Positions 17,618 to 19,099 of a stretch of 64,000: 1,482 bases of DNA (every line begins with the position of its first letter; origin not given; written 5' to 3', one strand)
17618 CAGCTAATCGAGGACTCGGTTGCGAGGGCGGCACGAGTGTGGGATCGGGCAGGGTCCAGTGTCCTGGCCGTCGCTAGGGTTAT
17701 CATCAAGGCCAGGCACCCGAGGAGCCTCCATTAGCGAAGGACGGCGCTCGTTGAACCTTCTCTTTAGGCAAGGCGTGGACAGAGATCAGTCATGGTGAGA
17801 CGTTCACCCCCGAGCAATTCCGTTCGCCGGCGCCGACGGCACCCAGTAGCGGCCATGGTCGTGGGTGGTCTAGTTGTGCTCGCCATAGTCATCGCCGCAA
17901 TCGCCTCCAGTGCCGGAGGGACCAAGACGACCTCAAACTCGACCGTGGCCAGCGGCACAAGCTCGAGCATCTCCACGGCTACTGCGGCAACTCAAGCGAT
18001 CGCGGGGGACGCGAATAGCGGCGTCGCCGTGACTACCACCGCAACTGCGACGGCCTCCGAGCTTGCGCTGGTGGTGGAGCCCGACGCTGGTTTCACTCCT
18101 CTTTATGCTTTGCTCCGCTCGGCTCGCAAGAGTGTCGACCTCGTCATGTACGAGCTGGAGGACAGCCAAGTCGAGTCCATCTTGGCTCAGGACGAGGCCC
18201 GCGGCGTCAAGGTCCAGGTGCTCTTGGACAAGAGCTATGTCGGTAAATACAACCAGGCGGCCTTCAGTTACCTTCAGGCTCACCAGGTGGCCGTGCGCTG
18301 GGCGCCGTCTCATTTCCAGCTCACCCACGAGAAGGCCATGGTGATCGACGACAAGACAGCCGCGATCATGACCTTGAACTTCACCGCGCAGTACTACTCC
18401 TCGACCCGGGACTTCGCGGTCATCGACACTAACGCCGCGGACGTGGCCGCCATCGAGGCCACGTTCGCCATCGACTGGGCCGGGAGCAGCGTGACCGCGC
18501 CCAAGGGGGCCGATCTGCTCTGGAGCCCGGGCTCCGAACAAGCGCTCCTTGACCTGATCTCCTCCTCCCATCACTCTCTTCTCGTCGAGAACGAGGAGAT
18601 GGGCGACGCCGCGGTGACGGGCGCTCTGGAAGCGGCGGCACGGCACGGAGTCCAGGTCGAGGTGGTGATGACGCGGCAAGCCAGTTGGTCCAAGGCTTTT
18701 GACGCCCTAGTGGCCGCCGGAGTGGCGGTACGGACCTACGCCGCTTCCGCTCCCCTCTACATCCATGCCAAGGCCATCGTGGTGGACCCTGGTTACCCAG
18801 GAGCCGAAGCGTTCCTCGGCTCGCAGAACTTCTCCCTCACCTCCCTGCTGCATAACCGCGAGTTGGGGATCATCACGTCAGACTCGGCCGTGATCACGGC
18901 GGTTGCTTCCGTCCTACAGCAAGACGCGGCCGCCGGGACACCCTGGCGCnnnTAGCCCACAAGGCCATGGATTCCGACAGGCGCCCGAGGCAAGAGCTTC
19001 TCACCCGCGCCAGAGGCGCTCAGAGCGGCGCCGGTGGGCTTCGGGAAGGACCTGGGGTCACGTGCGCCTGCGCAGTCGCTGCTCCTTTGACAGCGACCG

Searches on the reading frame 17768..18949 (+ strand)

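Call 94: search_protein_families(library=pfam, proteins=[window:17768-18949:+], max_evalue=0.00001)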
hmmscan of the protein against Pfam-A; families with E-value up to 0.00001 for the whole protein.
window:17768-18949:+ (394 aa): 1 family
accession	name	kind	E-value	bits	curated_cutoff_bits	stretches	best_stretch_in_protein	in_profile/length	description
PF13091.12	PLDc_2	-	2.3e-38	131.4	27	2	114-237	3-132/132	PLD-like domain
